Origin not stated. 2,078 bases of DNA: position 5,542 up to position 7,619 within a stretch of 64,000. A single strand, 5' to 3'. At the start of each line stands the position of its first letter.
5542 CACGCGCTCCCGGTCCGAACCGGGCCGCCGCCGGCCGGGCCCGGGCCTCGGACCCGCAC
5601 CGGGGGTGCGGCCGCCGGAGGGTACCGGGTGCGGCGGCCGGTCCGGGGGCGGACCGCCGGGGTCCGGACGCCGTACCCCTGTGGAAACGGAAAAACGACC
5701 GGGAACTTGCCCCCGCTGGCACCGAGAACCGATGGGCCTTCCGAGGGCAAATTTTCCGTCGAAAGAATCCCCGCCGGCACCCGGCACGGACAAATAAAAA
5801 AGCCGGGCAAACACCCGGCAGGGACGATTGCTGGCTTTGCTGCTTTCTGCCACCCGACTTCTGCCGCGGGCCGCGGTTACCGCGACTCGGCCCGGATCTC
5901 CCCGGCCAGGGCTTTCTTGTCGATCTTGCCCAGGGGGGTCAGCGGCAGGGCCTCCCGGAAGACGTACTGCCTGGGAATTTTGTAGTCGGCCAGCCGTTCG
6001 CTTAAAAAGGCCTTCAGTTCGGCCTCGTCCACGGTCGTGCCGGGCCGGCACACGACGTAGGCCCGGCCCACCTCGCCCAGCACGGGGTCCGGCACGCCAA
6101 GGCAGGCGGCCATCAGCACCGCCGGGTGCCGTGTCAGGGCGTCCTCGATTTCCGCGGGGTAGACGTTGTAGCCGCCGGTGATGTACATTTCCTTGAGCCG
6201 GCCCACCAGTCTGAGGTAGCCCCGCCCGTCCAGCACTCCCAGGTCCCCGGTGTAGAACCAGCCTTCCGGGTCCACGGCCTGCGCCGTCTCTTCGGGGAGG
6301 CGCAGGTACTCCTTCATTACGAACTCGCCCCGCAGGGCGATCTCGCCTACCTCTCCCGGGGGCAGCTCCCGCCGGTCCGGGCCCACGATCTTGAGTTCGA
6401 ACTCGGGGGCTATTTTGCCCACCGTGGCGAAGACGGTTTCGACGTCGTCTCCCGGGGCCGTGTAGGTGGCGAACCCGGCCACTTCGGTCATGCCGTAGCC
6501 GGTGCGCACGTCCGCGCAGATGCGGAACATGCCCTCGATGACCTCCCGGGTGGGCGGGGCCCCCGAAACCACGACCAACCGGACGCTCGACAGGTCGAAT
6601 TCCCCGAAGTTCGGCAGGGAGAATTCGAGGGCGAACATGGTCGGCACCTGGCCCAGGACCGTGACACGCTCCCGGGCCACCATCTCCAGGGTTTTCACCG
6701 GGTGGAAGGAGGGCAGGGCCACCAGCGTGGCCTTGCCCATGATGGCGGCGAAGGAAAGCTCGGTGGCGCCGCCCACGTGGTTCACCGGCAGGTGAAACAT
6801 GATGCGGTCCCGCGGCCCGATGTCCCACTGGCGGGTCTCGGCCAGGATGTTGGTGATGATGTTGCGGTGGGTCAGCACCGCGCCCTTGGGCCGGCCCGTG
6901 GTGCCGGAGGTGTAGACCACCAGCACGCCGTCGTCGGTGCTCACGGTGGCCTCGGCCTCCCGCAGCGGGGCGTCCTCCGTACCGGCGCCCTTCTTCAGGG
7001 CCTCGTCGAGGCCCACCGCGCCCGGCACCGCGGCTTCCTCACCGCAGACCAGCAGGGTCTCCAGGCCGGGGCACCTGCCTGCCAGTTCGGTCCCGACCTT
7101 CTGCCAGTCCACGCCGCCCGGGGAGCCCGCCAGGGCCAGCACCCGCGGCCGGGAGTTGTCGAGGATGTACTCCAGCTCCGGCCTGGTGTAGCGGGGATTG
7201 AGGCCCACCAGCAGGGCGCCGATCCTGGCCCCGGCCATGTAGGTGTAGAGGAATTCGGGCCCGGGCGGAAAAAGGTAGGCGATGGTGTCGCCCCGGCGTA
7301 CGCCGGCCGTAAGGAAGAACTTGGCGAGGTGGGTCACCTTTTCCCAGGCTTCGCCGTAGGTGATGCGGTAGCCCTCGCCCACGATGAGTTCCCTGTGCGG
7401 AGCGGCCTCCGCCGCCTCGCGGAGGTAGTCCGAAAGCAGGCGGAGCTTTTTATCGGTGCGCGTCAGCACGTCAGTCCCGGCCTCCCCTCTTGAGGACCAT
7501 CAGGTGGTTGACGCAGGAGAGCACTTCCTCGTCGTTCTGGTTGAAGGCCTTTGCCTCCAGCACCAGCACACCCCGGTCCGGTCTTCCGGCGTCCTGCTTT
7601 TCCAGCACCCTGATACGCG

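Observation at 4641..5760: Four of the eight repeat copies, including a head-to-tail dimer, are packed into the DUF1659/DUF2922/amidase spacers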

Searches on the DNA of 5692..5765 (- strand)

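Call 14: build_rna_model(alignment_id=A1)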
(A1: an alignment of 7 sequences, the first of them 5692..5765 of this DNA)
Model R1 built from alignment A1 (7 sequences, 79 columns); structure: RNAalifold consensus.
model positions 77; base pairs 21; branch points 0; effective number of sequences 3.35; information 0.735 bits per position. Calibrated on 0.2 Mb of random sequence (short: E-values are rough).
structure used (alignment columns):
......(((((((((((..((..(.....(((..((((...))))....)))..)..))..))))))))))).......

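Call 15: search_with_rna_model(model_id=R1, source=window, filters=off, max_evalue=10, make_alignment=true)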
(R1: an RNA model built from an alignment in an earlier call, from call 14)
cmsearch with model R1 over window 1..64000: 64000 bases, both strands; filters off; matches with E-value up to 10: 65.
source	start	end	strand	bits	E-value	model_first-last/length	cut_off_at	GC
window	26225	26301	+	93.4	9.8e-26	1-77/77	no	0.55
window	12150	12226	+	90.1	9.7e-25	1-77/77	no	0.6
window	4636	4712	-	85.2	2.9e-23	1-77/77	no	0.56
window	5167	5242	-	81.5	3.9e-22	1-77/77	no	0.59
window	53592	53668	+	81.4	4.1e-22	1-77/77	no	0.66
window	5692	5765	-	64.6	4.5e-17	1-77/77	no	0.59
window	17252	17325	+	54.4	5.5e-14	1-77/77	no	0.59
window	5115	5166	-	40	1.1e-09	13-64/77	no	0.54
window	26224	26300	-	38.6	3.1e-09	1-77/77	no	0.55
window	5168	5243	+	33.5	1.1e-07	1-77/77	no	0.59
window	12149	12225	-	32.4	2.2e-07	1-77/77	no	0.6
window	17251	17324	-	27.6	6.3e-06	1-77/77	no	0.59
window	4637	4713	+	25.6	2.5e-05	1-77/77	no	0.57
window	55643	55713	+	17.8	0.0054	1-77/77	no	0.72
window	53591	53667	-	17.7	0.0058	1-77/77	no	0.66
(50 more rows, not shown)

Alignment A2: 65 matches aligned to the model, 128 columns, each read 5' to 3' on its own strand. Consensus structure (alignment columns), stored with it:
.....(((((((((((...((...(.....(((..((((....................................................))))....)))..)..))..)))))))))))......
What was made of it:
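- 5696..5761 (-): MITE copy A (66 nt), flanked by tt/tt. It lies downstream of the AMP-ligase terminator and upstream of the DUF1659 promoter-like site. CM 64.6 bits (call 15).
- Checked: A covariance model built from seven copies finds exactly eight strong matches in the 64-kb window (call 15).
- All four local copies are in the sense orientation (call 15). Four copies are concentrated in this cluster, all in sense orientation (call 15).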

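Call 26: search_with_rna_model(model_id=R1, sources=[L004, L005, L006, L007], filters=off, max_evalue=0.1)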
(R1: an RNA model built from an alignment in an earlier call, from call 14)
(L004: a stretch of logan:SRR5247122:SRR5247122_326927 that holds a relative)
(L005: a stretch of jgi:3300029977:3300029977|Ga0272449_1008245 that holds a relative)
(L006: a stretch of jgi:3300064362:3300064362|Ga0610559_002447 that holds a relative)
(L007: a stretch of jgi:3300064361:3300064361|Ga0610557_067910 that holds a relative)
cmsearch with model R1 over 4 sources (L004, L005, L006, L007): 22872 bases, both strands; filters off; matches with E-value up to 0.1: 23.
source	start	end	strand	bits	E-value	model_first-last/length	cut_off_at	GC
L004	2991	3066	+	81.2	1.6e-22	1-77/77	no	0.62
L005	6294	6370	+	73.2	4.3e-20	1-77/77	no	0.57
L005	4242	4318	-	67.6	2.1e-18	1-77/77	no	0.66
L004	3353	3428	+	56.5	4.6e-15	1-77/77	no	0.64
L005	7095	7170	-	54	2.5e-14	1-77/77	no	0.62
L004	2466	2542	+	43.1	4.9e-11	1-77/77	no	0.61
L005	6220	6287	-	39.5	5.9e-10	1-77/77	no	0.54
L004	2990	3065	-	39.1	7.8e-10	1-77/77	no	0.62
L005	6293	6369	-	37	3.2e-09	1-77/77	no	0.58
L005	2229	2319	-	35.7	8.1e-09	1-77/77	no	0.59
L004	3352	3427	-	32.2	9.3e-08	1-77/77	no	0.64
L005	6221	6288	+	26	6.8e-06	1-77/77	no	0.56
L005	7040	7100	+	24.6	1.8e-05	1-77/77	no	0.62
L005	4243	4319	+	24.4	2.1e-05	1-77/77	no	0.66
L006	9668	9748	+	18.8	0.00095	1-77/77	no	0.52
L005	2262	2320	+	18.6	0.0012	1-77/77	no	0.59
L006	9682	9732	-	17.1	0.0032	1-77/77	no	0.49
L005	7101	7167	+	15.9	0.0074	6-73/77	no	0.61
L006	8553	8607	-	14.1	0.025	1-77/77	no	0.42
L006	8554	8608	+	13.2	0.047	1-77/77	no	0.42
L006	1805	1866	+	13.2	0.047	1-77/77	no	0.52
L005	3404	3452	+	13.1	0.051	1-77/77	no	0.63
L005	7045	7094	-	12.6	0.072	6-71/77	no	0.58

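Call 31: search_with_rna_model(model_id=R1, sources=[L004, L005, L008, L009, L010, L011, L012, L013, L014, L015, L016, L017, L018, L019, L020, L021, L022, L023, L024, L025, L026, L027, L028, L029, L031, L032, L033, L034, L035, L036, L037, L038, L039, L040, L041, L042, L043, L044, L045, L046, L047, L048, L049, L050, L051, L052, L053, L054, L055, L056, L057, L058, window], max_evalue=0.000001, make_alignment=true)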
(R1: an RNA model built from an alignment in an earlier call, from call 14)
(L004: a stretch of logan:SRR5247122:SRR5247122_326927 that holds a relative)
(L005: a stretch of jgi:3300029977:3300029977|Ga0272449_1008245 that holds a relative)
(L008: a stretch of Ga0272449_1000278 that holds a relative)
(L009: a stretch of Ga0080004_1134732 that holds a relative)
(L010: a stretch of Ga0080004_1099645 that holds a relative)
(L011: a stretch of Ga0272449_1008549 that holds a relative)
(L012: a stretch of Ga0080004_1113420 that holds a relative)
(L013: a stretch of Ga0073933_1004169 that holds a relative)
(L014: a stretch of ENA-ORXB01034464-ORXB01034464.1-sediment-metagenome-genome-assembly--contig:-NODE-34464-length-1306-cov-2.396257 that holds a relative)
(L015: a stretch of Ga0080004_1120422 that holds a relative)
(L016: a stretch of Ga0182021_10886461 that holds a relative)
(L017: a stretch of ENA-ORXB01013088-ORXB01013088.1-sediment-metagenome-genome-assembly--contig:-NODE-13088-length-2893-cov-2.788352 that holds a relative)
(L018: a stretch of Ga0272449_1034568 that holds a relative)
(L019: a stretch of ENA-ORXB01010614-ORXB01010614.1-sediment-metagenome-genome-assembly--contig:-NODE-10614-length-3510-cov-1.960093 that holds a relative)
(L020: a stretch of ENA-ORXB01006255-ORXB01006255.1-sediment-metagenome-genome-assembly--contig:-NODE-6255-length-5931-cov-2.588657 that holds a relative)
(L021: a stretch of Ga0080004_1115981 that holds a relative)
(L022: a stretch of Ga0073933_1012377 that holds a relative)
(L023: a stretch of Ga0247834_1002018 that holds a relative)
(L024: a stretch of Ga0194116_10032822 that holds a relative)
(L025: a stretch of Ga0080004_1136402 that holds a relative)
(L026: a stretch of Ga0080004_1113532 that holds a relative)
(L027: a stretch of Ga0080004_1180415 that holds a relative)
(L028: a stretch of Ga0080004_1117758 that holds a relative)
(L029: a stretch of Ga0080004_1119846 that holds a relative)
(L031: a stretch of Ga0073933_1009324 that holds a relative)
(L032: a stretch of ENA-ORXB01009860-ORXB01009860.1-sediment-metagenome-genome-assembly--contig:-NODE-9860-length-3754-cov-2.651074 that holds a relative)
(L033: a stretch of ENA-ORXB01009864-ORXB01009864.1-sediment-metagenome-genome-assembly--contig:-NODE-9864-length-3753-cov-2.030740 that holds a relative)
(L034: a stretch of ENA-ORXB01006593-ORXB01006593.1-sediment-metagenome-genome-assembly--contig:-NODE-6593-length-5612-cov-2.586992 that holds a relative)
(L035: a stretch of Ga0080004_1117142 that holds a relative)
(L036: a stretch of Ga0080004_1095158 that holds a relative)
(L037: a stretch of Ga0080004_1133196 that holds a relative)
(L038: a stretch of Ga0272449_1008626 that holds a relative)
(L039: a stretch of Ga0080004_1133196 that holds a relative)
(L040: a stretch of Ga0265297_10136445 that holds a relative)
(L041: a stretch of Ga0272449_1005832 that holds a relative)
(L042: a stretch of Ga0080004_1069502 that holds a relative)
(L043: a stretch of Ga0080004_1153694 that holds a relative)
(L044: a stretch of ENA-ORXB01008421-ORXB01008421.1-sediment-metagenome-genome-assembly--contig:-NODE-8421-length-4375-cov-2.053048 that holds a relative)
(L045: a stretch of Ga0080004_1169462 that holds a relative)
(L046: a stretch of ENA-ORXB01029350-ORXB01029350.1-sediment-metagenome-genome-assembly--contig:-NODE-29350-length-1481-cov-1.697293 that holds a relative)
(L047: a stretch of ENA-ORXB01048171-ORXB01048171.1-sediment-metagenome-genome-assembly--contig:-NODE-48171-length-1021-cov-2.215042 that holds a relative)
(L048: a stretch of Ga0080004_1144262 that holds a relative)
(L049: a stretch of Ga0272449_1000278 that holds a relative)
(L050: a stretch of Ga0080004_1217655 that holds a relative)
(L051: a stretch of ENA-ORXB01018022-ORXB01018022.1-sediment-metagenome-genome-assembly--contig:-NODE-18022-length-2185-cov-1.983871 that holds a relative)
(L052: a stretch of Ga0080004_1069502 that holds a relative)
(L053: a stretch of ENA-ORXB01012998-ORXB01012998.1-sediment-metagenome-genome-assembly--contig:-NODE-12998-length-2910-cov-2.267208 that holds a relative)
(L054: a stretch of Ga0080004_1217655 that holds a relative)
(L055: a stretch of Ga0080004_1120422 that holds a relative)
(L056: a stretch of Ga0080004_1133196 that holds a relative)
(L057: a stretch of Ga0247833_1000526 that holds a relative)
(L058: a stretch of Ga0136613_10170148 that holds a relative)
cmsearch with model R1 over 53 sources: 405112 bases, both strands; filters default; matches with E-value up to 0.000001: 121.
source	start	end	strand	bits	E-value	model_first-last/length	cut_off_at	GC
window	26225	26301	+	93.4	6.2e-25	1-77/77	no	0.55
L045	12626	12702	+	92.2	1.4e-24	1-77/77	no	0.6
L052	11674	11750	-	90.8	3.8e-24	1-77/77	no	0.6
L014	179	255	+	90.3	5.3e-24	1-77/77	no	0.61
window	12150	12226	+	90.1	6.1e-24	1-77/77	no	0.6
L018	1569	1645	-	89.1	1.2e-23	1-77/77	no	0.57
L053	1683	1759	+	89.1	1.2e-23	1-77/77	no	0.57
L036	492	568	+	86.7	6.6e-23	1-77/77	no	0.57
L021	8004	8080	-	86.5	7.3e-23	1-77/77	no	0.58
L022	775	850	-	86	1.1e-22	1-77/77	no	0.55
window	4636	4712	-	85.2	1.9e-22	1-77/77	no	0.56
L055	170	246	+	84.1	3.9e-22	1-77/77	no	0.53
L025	7882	7958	-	83.9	4.4e-22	1-77/77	no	0.61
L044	2156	2232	-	82.7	1e-21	1-77/77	no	0.66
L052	4379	4455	+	82.2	1.5e-21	1-77/77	no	0.57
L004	2991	3066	+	81.2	2.9e-21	1-77/77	no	0.62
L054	282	357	+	81.2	2.9e-21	1-77/77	no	0.62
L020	2207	2283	-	80.5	4.9e-21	1-77/77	no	0.58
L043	4150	4226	+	79.7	8.1e-21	1-77/77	no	0.68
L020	1387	1464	-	79.5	9.5e-21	1-77/77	no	0.56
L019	1168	1244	-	78.9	1.5e-20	1-77/77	no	0.6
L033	1611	1686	+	78.6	1.7e-20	1-77/77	no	0.55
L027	5046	5122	+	78.3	2.1e-20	1-77/77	no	0.52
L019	2496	2572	-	77.5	3.8e-20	1-77/77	no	0.61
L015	5373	5449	+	77.1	5.1e-20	1-77/77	no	0.6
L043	12291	12366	-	76.6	6.9e-20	1-77/77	no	0.59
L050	2740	2815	+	74.6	2.9e-19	1-77/77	no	0.53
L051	1902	1977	-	74.3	3.5e-19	1-77/77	no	0.54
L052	6499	6574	-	73.9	4.8e-19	1-77/77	no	0.57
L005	6294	6370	+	73.2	7.6e-19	1-77/77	no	0.57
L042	2935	3011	-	72.4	1.3e-18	1-77/77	no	0.62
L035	2979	3055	+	72.1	1.6e-18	1-77/77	no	0.56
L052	5720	5796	-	71.5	2.4e-18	1-77/77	no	0.56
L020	1677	1752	-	70.9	3.8e-18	1-77/77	no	0.55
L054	1480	1556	+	70.3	5.7e-18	1-77/77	no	0.61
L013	38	114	-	70.2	5.8e-18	1-77/77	no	0.58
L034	2228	2299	-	69.8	8e-18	1-77/77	no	0.57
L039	1483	1559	+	69.2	1.2e-17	1-77/77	no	0.62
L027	451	526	+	69.2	1.2e-17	1-77/77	no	0.59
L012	42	117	-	68.6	1.8e-17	1-77/77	no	0.61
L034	2151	2227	-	68.3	2.2e-17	1-77/77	no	0.51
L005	4242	4318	-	67.6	3.7e-17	1-77/77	no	0.66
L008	3112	3188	+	66.2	9.3e-17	1-77/77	no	0.69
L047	942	1017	-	65.4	1.6e-16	1-77/77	no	0.53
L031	2085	2154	+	64.6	2.9e-16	1-77/77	no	0.56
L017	1369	1444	-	64.2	3.8e-16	1-77/77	no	0.5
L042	3012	3083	-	63.3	7.2e-16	1-77/77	no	0.62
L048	2644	2720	-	63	8.5e-16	1-77/77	no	0.61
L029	9435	9510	-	60.6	4.6e-15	1-77/77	no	0.51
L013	841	916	-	60.3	5.6e-15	1-77/77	no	0.59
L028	333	409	-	60.3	5.8e-15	1-77/77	no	0.61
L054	791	871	+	58.3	2.3e-14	1-77/77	no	0.69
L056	474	550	+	57.9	3.1e-14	1-77/77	no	0.62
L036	1296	1371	-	57.3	4.5e-14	1-77/77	no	0.61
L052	7886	7961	+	57.3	4.6e-14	1-77/77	no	0.58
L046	1376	1455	-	57.2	4.8e-14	1-77/77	no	0.51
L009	6080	6154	-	56.9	5.9e-14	1-77/77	no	0.57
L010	1670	1745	-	56.8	6.3e-14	1-77/77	no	0.61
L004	3353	3428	+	56.5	8.1e-14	1-77/77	no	0.64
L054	644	719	+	56.5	8.1e-14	1-77/77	no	0.64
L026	1212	1287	-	55.8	1.3e-13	1-77/77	no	0.59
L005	7095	7170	-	54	4.5e-13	1-77/77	no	0.62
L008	11801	11875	-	53.7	5.4e-13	1-77/77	no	0.55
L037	4407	4482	-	53.2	7.8e-13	1-77/77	no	0.58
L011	6909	6983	-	52.1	1.6e-12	1-77/77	no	0.68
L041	4605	4680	-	51.4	2.8e-12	1-77/77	no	0.57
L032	212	288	+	47.4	4.4e-11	1-77/77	no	0.58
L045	12401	12458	+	47.3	4.6e-11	10-67/77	no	0.43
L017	1370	1445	+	45.3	1.9e-10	1-77/77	no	0.5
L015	5834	5894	-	44.7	2.8e-10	8-69/77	no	0.59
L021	5022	5097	+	44.5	3.2e-10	1-77/77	no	0.5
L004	2466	2542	+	43.1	8.6e-10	1-77/77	no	0.61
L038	6269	6344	-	42.2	1.6e-09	1-77/77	no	0.62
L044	3976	4051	+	41.6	2.4e-09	1-77/77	no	0.62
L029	9306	9368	-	40.9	3.8e-09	1-77/77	no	0.54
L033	1610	1685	-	40.1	6.7e-09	1-77/77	no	0.55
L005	6220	6287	-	39.4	1.1e-08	1-77/77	no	0.54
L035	2978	3054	-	39.4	1.1e-08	1-77/77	no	0.57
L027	3542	3600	-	39.4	1.1e-08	1-77/77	no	0.59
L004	2990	3065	-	39.1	1.4e-08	1-77/77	no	0.62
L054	281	356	-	39.1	1.4e-08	1-77/77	no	0.62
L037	4408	4483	+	38.9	1.6e-08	1-77/77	no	0.58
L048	2573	2649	+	38.8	1.6e-08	1-77/77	no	0.55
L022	776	851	+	38.6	1.9e-08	1-77/77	no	0.55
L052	6500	6575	+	38.5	2e-08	1-77/77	no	0.57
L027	12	87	-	38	3e-08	1-77/77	no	0.58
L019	1402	1477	+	37.8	3.2e-08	1-77/77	no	0.57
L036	491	567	-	37.4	4.4e-08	1-77/77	no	0.58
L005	6293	6369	-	37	5.7e-08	1-77/77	no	0.58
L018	1570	1646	+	36.7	6.9e-08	1-77/77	no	0.57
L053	1682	1758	-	36.7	6.9e-08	1-77/77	no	0.57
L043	12292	12367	+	36.6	7.7e-08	1-77/77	no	0.61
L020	1388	1465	+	36.6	7.9e-08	1-77/77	no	0.56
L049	8678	8753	-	36.1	1.1e-07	1-77/77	no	0.62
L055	169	245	-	36.1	1.1e-07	1-77/77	no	0.55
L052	4378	4454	-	36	1.2e-07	1-77/77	no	0.58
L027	3543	3601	+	35.5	1.6e-07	1-77/77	no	0.59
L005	2229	2288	-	35.2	2e-07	1-77/77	no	0.62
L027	5045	5121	-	35.1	2.1e-07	1-77/77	no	0.52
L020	2208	2284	+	35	2.3e-07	1-77/77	no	0.6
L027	13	88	+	34.7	2.8e-07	1-77/77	no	0.58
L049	8679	8754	+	34.6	3e-07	1-77/77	no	0.63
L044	2157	2233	+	34.6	3.1e-07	1-77/77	no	0.68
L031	2084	2153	-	34.3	3.8e-07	1-77/77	no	0.56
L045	12697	12773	-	33.9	5e-07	1-77/77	no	0.55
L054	1479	1555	-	33.8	5.2e-07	1-77/77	no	0.61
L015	5751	5829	-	33.7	5.6e-07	1-77/77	no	0.57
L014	178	254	-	33.6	6e-07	1-77/77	no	0.6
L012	43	118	+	33.5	6.4e-07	1-77/77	no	0.62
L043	4149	4225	-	33.4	7e-07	1-77/77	no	0.68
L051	1903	1978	+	33.4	7.2e-07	1-77/77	no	0.54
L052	7885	7960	-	33.1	8.6e-07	1-77/77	no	0.58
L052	5721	5797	+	33.1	8.7e-07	1-77/77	no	0.56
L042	2936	3012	+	33.1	8.8e-07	1-77/77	no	0.62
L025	7883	7959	+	33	9.5e-07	1-77/77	no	0.61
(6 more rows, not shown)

Alignment A3: 121 matches aligned to the model, 128 columns, each read 5' to 3' on its own strand. Consensus structure (alignment columns), stored with it:
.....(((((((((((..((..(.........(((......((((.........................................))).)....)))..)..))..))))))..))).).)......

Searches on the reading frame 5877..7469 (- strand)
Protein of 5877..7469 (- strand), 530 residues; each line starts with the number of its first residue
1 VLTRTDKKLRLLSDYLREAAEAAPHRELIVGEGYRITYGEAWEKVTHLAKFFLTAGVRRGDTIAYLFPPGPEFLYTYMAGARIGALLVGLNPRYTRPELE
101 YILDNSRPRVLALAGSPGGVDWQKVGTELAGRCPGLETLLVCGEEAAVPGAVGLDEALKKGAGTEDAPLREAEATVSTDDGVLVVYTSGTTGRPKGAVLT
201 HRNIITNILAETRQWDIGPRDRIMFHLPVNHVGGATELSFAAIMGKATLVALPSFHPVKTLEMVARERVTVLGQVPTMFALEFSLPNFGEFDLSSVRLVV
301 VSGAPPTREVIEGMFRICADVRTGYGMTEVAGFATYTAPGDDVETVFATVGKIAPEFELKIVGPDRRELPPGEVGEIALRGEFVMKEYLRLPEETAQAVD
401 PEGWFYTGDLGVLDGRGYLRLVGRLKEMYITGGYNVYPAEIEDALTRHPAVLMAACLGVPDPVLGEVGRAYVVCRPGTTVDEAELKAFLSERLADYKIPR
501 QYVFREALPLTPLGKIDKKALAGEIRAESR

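Call 12: search_protein_families(library=pfam, proteins=[window:5877-7469:-], max_evalue=0.01)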
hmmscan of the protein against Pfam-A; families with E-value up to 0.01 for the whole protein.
window:5877-7469:- (530 aa): 2 families
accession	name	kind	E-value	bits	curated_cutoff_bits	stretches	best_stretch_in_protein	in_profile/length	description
PF00501.34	AMP-binding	-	3.6e-80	270.1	29.9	1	17-389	2-384/384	AMP-binding enzyme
PF13193.12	AMP-binding_C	-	6.5e-19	69.1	24.5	1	440-515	1-76/76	AMP-binding enzyme C-terminal domain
